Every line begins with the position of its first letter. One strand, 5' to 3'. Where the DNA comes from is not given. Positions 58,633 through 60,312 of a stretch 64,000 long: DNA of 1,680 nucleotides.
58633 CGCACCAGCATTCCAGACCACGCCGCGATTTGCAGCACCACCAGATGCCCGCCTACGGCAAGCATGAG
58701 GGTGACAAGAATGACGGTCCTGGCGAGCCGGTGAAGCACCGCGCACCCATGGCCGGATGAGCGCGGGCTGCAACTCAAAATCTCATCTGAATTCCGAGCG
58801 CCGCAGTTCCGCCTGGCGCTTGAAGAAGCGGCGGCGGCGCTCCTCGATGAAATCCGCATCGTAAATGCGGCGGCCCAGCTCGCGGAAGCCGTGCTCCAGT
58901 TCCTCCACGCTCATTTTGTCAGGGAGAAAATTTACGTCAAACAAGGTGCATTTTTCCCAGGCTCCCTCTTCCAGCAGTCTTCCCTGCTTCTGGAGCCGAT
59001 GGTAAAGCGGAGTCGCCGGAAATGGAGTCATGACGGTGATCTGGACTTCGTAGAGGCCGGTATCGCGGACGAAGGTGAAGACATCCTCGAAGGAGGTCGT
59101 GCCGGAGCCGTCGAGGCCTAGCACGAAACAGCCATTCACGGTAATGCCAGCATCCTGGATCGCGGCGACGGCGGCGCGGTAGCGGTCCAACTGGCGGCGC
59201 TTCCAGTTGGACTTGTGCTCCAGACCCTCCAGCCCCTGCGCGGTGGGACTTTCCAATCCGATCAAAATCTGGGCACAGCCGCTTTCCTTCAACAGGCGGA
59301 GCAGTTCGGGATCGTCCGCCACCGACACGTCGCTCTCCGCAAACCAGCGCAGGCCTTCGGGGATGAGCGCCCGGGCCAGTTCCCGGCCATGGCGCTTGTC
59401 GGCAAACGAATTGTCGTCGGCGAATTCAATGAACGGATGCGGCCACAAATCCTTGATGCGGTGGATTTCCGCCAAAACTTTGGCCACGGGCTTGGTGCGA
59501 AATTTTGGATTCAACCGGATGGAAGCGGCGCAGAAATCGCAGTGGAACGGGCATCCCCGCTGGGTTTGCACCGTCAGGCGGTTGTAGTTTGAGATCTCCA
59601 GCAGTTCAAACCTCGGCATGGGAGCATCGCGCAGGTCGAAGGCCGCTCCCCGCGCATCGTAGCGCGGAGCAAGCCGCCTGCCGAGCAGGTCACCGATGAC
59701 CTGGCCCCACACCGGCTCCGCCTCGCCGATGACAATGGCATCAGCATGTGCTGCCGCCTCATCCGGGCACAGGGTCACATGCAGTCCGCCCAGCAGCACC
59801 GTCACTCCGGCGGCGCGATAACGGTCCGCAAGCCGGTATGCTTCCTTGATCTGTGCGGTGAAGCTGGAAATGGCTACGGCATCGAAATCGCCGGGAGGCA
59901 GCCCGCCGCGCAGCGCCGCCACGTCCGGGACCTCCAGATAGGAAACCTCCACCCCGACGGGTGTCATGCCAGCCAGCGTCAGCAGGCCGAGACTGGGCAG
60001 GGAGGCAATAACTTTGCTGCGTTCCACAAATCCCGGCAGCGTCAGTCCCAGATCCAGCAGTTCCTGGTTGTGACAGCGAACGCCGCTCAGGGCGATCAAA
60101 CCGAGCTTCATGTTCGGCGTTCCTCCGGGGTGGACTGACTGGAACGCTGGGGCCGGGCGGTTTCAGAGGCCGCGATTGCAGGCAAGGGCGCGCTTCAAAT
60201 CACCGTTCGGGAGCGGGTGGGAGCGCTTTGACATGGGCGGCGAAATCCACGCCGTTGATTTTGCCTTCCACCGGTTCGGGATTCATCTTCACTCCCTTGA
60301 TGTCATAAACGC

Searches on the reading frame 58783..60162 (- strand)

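Call 66: search_protein_families(library=pfam, proteins=[window:58783-60162:-], max_evalue=0.00001)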
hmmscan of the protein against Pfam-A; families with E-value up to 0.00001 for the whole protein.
window:58783-60162:- (459 aa): 3 families
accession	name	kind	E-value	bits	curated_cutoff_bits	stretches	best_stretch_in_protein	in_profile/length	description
PF04055.27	Radical_SAM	-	6.1e-16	59.5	29.5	1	199-362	2-163/166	Radical SAM superfamily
PF02310.24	B12-binding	-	1.3e-11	44.8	32.1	1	55-149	12-114/121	B12 binding domain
PF13282.11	DUF4070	-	1.9e-10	41.4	22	1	384-452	1-67/144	Domain of unknown function (DUF4070)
